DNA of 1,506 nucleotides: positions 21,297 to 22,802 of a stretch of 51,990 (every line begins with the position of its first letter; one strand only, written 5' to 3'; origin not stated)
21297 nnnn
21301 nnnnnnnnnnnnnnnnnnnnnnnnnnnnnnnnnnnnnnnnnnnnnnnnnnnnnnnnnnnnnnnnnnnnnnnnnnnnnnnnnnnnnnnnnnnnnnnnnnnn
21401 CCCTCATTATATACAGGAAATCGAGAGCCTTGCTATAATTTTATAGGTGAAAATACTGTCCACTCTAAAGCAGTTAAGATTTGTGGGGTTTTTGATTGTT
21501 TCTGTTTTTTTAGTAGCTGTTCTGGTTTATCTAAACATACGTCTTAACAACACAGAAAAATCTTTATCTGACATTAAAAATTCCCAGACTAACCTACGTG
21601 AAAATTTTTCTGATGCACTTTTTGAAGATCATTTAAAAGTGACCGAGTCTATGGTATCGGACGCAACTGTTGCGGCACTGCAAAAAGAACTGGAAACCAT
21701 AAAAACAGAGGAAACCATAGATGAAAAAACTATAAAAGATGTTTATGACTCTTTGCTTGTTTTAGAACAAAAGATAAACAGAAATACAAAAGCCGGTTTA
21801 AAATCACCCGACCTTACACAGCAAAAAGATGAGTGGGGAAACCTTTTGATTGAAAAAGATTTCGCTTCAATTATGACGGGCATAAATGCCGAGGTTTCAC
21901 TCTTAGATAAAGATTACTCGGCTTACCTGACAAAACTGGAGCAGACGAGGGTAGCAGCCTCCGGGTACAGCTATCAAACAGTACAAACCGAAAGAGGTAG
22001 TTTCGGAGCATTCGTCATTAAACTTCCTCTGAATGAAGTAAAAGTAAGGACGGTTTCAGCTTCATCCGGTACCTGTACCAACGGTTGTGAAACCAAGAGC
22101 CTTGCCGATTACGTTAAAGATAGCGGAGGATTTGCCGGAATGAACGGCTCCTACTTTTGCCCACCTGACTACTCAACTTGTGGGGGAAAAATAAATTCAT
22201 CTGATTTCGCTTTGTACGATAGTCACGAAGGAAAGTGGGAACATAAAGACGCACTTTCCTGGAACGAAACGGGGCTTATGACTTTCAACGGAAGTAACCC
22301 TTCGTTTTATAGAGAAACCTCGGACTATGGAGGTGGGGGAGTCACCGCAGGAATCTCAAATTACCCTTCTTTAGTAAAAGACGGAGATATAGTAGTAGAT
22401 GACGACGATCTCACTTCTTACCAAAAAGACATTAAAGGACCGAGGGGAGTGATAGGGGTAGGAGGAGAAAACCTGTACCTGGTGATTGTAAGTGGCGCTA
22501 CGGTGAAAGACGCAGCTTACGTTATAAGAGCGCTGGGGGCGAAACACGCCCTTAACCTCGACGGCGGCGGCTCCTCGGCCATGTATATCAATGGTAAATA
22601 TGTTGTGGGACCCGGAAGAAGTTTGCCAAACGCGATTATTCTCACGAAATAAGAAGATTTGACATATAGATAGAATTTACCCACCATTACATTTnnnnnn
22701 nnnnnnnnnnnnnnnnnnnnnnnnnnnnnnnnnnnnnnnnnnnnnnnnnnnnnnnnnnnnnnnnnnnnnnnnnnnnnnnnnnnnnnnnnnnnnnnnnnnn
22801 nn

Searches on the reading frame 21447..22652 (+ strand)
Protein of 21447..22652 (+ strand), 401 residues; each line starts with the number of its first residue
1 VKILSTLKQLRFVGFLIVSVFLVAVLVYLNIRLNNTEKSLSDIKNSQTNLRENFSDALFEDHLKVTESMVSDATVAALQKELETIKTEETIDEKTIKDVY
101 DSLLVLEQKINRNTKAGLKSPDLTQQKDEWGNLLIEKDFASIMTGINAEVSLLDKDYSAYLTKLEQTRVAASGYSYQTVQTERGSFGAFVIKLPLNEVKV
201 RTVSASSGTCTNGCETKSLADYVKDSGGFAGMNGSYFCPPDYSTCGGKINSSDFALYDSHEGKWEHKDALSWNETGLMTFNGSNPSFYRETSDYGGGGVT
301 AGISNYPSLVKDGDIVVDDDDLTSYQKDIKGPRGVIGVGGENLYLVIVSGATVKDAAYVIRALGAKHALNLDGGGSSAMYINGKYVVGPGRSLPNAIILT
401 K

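Call 69: search_protein_families(library=pfam, proteins=[window:21447-22652:+], max_evalue=0.001)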
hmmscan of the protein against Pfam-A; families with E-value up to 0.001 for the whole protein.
window:21447-22652:+ (401 aa): 1 family
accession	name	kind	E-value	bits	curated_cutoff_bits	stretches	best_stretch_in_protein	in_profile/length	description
PF09992.14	NAGPA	-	1e-20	75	25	1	230-399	5-168/169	Phosphodiester glycosidase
